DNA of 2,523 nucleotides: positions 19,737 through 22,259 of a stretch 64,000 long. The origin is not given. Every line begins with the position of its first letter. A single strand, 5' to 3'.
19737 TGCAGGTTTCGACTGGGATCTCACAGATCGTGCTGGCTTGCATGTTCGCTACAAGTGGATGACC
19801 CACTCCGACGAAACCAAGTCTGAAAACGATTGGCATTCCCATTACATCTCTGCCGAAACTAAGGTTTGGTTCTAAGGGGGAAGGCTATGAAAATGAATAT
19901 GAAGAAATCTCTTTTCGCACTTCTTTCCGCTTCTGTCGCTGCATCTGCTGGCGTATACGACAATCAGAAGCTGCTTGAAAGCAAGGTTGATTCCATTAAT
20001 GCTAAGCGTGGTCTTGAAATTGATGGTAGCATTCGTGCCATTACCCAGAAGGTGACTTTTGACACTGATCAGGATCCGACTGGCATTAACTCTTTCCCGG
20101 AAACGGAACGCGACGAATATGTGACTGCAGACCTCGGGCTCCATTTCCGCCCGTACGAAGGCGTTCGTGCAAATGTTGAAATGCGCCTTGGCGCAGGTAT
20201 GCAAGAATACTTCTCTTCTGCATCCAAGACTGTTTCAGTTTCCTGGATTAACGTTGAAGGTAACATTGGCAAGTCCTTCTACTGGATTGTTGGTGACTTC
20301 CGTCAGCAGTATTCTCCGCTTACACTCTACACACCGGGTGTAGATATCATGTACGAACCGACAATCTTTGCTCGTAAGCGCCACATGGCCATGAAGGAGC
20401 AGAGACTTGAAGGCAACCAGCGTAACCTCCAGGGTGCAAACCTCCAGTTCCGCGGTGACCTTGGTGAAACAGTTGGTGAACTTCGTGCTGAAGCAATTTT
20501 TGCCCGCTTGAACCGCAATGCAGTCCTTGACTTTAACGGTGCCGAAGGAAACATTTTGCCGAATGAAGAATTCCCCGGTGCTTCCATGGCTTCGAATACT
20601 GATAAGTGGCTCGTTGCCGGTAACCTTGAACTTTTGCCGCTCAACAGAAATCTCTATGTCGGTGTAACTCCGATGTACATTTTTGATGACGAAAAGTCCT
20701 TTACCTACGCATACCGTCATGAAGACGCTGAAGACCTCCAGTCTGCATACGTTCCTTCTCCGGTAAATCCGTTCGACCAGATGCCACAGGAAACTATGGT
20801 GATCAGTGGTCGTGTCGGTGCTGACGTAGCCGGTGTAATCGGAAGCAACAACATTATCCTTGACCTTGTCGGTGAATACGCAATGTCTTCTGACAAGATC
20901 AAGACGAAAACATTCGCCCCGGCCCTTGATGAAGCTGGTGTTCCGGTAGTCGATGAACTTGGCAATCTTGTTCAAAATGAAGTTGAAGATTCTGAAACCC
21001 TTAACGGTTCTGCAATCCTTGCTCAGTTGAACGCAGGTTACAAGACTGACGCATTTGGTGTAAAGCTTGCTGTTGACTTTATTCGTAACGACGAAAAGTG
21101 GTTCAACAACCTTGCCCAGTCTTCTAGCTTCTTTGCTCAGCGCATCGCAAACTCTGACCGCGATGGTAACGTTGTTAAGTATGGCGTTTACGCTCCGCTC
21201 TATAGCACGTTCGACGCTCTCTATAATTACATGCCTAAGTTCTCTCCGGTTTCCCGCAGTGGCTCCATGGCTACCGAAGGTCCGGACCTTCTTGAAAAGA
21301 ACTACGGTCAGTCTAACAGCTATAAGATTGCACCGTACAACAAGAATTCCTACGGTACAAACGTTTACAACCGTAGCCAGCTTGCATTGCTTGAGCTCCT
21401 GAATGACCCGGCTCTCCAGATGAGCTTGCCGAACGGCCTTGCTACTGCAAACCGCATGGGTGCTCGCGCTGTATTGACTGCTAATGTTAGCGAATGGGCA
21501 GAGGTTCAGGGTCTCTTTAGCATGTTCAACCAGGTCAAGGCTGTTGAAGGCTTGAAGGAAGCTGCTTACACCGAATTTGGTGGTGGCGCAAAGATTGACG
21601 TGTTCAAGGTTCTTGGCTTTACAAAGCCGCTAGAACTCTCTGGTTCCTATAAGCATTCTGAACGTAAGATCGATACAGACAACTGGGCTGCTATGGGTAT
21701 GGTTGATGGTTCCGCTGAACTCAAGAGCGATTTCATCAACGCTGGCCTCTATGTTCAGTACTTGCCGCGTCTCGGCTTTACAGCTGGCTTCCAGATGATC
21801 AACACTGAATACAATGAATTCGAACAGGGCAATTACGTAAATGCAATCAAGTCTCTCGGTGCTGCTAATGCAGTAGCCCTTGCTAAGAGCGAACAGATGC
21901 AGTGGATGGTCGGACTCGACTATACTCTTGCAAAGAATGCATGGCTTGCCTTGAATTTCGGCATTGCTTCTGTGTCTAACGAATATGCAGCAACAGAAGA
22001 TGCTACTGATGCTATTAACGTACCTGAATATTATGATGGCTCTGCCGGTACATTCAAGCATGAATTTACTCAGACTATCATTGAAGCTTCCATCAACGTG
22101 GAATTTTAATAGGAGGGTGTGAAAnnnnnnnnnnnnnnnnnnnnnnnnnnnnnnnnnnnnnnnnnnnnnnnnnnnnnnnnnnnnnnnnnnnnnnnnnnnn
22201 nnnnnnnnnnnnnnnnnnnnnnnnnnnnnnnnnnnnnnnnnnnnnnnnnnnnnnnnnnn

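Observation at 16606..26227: Six-gene operon of three giant beta-barrel proteins with CBM-like, lipoprotein and pseudo-GH18 partners, flanked by cellulases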

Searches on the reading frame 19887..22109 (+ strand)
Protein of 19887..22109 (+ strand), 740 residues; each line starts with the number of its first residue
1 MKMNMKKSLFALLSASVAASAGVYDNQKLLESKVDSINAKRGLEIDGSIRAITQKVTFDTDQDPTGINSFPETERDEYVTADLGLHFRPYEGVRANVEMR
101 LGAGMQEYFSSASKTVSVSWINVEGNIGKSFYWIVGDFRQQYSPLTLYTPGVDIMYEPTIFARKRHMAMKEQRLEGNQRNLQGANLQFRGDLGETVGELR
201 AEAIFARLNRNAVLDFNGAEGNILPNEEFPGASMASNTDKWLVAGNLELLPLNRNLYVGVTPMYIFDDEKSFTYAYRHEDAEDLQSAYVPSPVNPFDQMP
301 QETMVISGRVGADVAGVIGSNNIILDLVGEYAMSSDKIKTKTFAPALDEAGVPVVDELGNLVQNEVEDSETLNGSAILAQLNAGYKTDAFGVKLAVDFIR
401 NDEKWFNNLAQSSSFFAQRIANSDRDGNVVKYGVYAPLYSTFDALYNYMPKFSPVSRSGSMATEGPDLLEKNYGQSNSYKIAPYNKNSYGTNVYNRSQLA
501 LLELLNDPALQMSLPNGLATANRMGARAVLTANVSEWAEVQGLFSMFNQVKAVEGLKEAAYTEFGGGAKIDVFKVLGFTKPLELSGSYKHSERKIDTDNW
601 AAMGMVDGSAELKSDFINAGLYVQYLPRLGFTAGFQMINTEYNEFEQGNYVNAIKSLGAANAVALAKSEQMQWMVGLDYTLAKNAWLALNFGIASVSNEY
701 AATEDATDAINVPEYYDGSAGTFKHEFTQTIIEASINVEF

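Call 4: search_protein_families(library=pfam, proteins=[window:19887-22109:+], max_evalue=1)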
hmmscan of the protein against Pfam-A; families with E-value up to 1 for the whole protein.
window:19887-22109:+ (740 aa): 0 families

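Call 5: search_protein_families(library=ncbifam, proteins=[window:19887-22109:+], max_evalue=1)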
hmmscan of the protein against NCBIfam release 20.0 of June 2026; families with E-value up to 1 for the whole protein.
window:19887-22109:+ (740 aa): 1 family
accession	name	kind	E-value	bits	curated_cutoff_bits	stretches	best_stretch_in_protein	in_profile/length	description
NF001272.0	PRK00228.2-4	equivalog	0.12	11.7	241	1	457-550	16-109/198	YqgE/AlgH family protein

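Call 12: find_homologous_proteins(query=window:19887-22109:+)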
Query window:19887-22109:+ (740 aa): 700 proteins with E <= 0.001 among 8000 candidates; the best 120 are listed.
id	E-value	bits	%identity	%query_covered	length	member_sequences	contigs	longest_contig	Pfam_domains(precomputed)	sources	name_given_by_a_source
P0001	0.0e+0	1657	100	100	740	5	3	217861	-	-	-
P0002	0.0e+0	1298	78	100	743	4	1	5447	-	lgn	-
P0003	0.0e+0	1090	67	100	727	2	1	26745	-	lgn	-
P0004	0.0e+0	1052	65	100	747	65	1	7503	-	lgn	-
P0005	0.0e+0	1045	65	100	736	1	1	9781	PF13505.13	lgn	-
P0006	0.0e+0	1045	65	100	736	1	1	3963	PF13505.13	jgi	jgi:hypothetical protein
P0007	0.0e+0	1045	65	100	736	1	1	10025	PF13505.13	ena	-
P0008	0.0e+0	1044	65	100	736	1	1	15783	PF13505.13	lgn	-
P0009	0.0e+0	1043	65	100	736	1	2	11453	PF13505.13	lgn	-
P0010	0.0e+0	1043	64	100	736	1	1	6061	PF13505.13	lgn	-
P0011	0.0e+0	1043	64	100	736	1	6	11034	PF13505.13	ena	-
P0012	0.0e+0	1042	64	100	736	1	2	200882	PF13505.13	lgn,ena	-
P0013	0.0e+0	1042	64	100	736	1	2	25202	PF13505.13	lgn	-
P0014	0.0e+0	1042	64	100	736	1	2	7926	PF13505.13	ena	-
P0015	0.0e+0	1042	64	100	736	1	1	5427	PF13505.13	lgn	-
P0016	0.0e+0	1041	64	100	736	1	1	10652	PF13505.13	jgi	jgi:hypothetical protein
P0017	0.0e+0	1041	64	100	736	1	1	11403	PF13505.13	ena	-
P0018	0.0e+0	1041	64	100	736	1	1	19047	PF13505.13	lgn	-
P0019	0.0e+0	1040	64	100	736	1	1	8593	PF13505.13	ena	-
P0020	0.0e+0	1040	64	100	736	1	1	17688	PF13505.13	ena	-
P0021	0.0e+0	1040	64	100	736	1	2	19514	PF13505.13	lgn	-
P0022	0.0e+0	1040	64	100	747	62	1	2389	-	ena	-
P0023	0.0e+0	1040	64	100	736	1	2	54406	PF13505.13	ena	-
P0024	0.0e+0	1039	64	100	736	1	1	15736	PF13505.13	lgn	-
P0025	0.0e+0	1039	64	100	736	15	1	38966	PF13505.13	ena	-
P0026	0.0e+0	1039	64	100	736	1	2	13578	PF13505.13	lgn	-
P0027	0.0e+0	1039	64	100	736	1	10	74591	PF13505.13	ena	-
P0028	0.0e+0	1038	64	100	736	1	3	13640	PF13505.13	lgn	-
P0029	0.0e+0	1038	64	100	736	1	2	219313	PF13505.13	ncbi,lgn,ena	-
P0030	0.0e+0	1038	64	100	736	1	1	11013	PF13505.13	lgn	-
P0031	0.0e+0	1037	64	100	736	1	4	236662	PF13505.13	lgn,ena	-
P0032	0.0e+0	1037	64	100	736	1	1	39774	PF13505.13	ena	-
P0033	0.0e+0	1037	64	100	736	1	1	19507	PF13505.13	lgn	-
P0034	0.0e+0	1036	64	100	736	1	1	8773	PF13505.13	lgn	-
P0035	0.0e+0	1036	64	99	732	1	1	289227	PF13505.13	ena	-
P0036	0.0e+0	1036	64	100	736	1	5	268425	PF13505.13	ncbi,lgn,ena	-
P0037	0.0e+0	1036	64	100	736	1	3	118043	PF13505.13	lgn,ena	-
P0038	0.0e+0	1035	64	100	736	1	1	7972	PF13505.13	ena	-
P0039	0.0e+0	1035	64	100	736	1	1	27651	PF13505.13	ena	-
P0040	0.0e+0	1035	64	99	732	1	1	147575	PF13505.13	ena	-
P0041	0.0e+0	1035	64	100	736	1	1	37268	PF13505.13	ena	-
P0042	0.0e+0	1033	64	100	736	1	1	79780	PF13505.13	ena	-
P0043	0.0e+0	1031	64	100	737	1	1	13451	PF13505.13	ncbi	-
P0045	0.0e+0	1029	64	99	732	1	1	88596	PF13505.13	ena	-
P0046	0.0e+0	1028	64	100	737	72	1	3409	-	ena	-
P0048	0.0e+0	1027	64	99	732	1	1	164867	PF13505.13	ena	-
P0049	0.0e+0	1026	64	99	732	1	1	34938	PF13505.13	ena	-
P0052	0.0e+0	1021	64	99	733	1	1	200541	PF13505.13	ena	-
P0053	0.0e+0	1018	63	100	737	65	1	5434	-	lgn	-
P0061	5.2e-298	1008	62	100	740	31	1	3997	PF13505.13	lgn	-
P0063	1.5e-297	1007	63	100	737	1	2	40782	PF13505.13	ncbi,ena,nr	ncbi:MAG: hypothetical protein J6Z31_05620 [Fibrobacter sp.]|nr:hypothetical protein [Fibrobacter sp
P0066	2.6e-296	1003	62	100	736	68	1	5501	-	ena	-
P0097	3.0e-288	976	60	100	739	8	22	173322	-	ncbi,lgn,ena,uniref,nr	ncbi:hypothetical protein B0H50_102133 [Hallerella porci]|uniref:DUF1302 domain-containing protein n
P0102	5.9e-287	972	61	99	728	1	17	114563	PF13505.13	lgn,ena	-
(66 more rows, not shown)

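Call 22: search_solved_structures(query=A1, max_evalue=10)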
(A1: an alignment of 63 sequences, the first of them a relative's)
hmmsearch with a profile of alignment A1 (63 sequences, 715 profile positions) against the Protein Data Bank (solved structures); distinct sequences matched with E-value up to 10: 3.
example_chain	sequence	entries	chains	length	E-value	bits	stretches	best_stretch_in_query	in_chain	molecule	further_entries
5abj_D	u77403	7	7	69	0.5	11.6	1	467-517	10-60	VP4 | VP4 protein | Capsid protein VP1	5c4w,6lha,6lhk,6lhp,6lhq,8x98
8i7o_F2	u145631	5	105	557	0.57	11.5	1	72-120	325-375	Tektin-5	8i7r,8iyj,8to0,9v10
7y7m_D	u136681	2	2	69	0.62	11.3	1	467-517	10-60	Capsid protein VP4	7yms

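Call 23: find_encoding_contigs(protein=P0097, flank=10000, max_places=3)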
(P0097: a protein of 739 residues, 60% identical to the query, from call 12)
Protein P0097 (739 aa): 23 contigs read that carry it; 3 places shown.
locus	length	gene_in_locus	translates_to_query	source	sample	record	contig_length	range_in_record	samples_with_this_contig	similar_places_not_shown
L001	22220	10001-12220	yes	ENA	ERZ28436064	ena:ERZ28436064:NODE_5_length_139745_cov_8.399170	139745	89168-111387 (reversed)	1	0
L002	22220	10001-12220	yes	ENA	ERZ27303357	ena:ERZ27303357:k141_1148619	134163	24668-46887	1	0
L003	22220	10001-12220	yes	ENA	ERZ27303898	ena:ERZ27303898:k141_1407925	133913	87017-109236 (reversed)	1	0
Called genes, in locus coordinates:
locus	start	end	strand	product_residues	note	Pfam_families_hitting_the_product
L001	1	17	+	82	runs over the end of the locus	-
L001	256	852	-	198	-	PF09603:Fib_succ_major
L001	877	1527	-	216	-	-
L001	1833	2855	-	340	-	PF14659:Phage_int_SAM_3 (weak), PF00589:Phage_integrase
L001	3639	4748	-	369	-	PF13506:Glyco_transf_21, PF00535:Glycos_transf_2, PF10111:Glyco_tranf_2_2 (weak), PF13641:Glyco_tranf_2_3, PF13632:Glyco_trans_2_3 (faint)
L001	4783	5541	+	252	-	PF25084:LbH_EIF2B (faint), PF25087:GMPPB_C (faint), PF00132:Hexapep, PF13720:Acetyltransf_11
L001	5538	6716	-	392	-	PF00150:Cellulase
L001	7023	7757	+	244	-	PF21582:CBM30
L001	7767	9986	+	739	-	-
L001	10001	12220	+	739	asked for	-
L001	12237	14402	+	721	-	-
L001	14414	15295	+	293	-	-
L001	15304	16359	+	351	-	PF00704:Glyco_hydro_18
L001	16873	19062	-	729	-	PF00150:Cellulase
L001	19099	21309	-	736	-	PF01270:Glyco_hydro_8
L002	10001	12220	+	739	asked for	-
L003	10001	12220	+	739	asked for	-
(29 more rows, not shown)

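Call 28: predict_structure(alignment_id=A1)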
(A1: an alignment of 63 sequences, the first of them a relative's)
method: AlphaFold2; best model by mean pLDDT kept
length: 740 residues; sequences in the alignment: 63
mean_pLDDT: 76.6   pTM: 0.78
mean pLDDT of the five models: 76.6, 76.3, 73.7, 72.4, 72.2
residues with pLDDT >= 90: 240; 70-90: 279; 50-70: 119; < 50: 102
segments of 3 or more residues with pLDDT < 50: 1-22, 211-221, 235-237, 420-438, 440-485
pLDDT, mean of each block of 10 residues (from residue 1): 27 28 54 60 85 79 56 73 88 87 63 70 90 92 92 85 83 84 93 90 86 37 62 61 94 90 86 62 62 61 95 92 94 92 84 87 84 96 95 96 92 71 46 46 44 33 35 32 54 81 71 85 94 93 94 81 95 89 94 90 86 93 90 92 83 67 78 91 87 85 68 68 79 88
secondary structure, 60 per line:
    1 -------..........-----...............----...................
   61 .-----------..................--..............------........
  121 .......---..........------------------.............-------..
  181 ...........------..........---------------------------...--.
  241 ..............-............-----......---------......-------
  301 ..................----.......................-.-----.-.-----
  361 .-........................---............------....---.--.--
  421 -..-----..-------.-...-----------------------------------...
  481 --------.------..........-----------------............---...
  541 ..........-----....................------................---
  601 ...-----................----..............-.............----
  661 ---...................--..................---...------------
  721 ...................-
elements in order (helices of 4 or more, strands of 3 or more residues): H8-17 H23-37 E42-61 E73-90 E93-106 E113-127 E131-140 H159-171 E179-191 E198-207 E240-250 H251-254 E256-267 E273-278 E288-293 E301-313 H314-318 E323-345 E363-386 E390-401 H408-411 H496-505 E523-534 E538-550 E556-571 H572-575 E582-597 E609-624 E629-642 H644-656 E664-682 E685-702 E721-739

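Call 34: fold_search(model_id=the predicted structure, library=pdb)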
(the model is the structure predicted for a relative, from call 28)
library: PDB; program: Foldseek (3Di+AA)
matches with E <= 10: 851; with E <= 0.001: 361
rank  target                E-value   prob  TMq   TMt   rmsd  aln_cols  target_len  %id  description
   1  9fy9_D                7.0e-11  1.00  0.25  0.27  17.6       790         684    9  Cryo-EM structure of the type 1 chaperone-usher pilus FimD-tip complex (FimDHGFC) - Conformer 1 (released 2025-06-04)
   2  6cd2_C                8.6e-11  1.00  0.26  0.26  20.0       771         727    8  Crystal structure of the PapC usher bound to the chaperone-adhesin PapD-PapG (released 2018-10-03)
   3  9fw9_D                3.4e-10  1.00  0.26  0.28  19.5       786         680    9  Cryo-EM structure of the type 1 pilus assembly platform as part of the FimA-bound chaperone-usher pilus complex (FimDH (released 2025-06-04)
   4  3rfz_B                3.4e-10  1.00  0.26  0.25  18.4       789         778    9  Crystal structure of the FimD usher bound to its cognate FimC:FimH substrate (released 2011-06-01)
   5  3ohn_B                3.6e-10  1.00  0.25  0.37  20.5       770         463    9  Crystal structure of the FimD translocation domain (released 2011-06-01)
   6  2vqi_B                4.2e-10  1.00  0.23  0.32  18.8       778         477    7  Structure of the P pilus usher (PapC) translocation pore (released 2008-05-27)
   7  6r2q_B                5.4e-10  1.00  0.31  0.34  22.8       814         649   10  Structure of the Mtr complex (released 2020-04-22)
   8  7lhg_C                8.9e-10  1.00  0.26  0.24  20.7       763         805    9  Cryo-EM structure of E. coli P pilus tip assembly intermediate PapC-PapD-PapK-PapG in the first conformation (released 2021-08-11)
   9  2vqi_A                1.1e-09  1.00  0.23  0.32  19.4       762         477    8  Structure of the P pilus usher (PapC) translocation pore (released 2008-05-27)
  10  7acg                  1.8e-09  1.00  0.32  0.47  11.9       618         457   10  In meso structure of the alginate exporter, AlgE, from Pseudomonas aeruginosa in 9.8 monoacylglycerol (released 2020-12-16)
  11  3ohn_A                1.8e-09  1.00  0.25  0.36  18.4       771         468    8  Crystal structure of the FimD translocation domain (released 2011-06-01)
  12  3fip_A                2.9e-09  1.00  0.23  0.34  19.3       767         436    8  Crystal structure of Usher PapC translocation pore (released 2009-09-08)
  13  5iyu                  3.0e-09  1.00  0.31  0.49  11.6       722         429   10  AlgE_CIM (released 2017-04-05)
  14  4b61_A                4.3e-09  1.00  0.32  0.52  13.0       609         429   10  In meso structure of alginate transporter, AlgE, from Pseudomoas aeruginosa, PAO1. Crystal form 3. (released 2013-07-17)
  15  8q2o                  5.8e-09  1.00  0.32  0.49  13.4       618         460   11  Structure of alginate transporter AlgE from P. aeruginosa PAO1 by using Se-MAG for the the lipid cubic phase crystalliza (released 2024-05-15)
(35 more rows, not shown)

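Call 44: search_protein_families(library=pfam, alignment_id=A1, max_evalue=0.01)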
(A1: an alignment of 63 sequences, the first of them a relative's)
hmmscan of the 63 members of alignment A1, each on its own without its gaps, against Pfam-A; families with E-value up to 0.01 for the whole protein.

A. member 1, P0001 (740 aa): 0 families

B. families by the number of members that match (of 63 scanned): 3 families
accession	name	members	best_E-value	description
PF13505.12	OMP_b-brl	10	2.4e-06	Outer membrane protein beta-barrel domain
PF20130.4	DUF6520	1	0.00079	Family of unknown function (DUF6520)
PF06202.20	GDE_C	1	0.002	Amylo-alpha-1,6-glucosidase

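Call 72: list_cluster_members(proteins=[P0004, P0022, P0046, P0053, P0066, P0136, P0157, P0143, P0152, P0205])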
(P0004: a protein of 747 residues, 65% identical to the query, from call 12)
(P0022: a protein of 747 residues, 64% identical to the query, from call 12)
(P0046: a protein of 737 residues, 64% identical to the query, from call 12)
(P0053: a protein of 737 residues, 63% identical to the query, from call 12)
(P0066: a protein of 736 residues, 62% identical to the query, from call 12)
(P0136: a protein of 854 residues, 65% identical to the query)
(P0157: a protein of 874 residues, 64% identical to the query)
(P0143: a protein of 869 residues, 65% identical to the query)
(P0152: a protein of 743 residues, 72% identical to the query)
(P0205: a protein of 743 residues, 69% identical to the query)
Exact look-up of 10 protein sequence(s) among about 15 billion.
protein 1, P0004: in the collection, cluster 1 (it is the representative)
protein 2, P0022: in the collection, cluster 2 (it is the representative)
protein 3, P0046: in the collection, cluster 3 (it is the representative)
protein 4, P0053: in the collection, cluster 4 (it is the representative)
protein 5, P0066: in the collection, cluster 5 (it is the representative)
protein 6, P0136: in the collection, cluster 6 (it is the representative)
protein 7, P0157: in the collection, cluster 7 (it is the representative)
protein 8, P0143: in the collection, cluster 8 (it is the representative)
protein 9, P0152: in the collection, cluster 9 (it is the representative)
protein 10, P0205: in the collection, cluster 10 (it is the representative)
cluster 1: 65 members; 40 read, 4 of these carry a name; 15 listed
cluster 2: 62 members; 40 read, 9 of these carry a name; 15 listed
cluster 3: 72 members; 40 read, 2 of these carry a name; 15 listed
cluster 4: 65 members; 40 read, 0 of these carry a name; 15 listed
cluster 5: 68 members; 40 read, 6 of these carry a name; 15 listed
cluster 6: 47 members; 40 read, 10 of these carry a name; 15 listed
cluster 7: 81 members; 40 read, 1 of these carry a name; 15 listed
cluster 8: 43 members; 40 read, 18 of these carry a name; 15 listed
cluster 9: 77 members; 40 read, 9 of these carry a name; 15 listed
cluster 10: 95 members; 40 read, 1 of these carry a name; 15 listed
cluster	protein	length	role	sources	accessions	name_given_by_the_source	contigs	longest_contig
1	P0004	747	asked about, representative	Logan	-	-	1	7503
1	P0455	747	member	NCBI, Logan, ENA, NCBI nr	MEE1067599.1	MAG: hypothetical protein UH678_03785 [Fibrobacteraceae bacterium] | hypothetical protein [Fibrobacteraceae bacterium]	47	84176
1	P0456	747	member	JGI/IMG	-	hypothetical protein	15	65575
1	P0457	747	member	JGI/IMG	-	hypothetical protein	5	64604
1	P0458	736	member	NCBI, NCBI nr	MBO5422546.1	MAG: hypothetical protein J6A06_01970 [Fibrobacteraceae bacterium] | hypothetical protein [Fibrobacteraceae bacterium]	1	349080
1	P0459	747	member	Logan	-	-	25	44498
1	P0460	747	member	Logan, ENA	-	-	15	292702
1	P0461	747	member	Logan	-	-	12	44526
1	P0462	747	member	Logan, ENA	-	-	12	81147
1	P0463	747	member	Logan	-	-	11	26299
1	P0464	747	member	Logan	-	-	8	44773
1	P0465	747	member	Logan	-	-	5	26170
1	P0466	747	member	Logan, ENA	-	-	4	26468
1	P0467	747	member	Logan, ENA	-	-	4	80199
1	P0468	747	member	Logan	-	-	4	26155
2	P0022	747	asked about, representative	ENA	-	-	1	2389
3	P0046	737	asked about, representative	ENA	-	-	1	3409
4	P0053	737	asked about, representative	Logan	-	-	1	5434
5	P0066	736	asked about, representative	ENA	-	-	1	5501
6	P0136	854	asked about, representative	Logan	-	-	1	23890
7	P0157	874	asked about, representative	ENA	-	-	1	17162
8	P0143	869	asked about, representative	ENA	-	-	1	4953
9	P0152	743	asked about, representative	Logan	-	-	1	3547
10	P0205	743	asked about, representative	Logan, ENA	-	-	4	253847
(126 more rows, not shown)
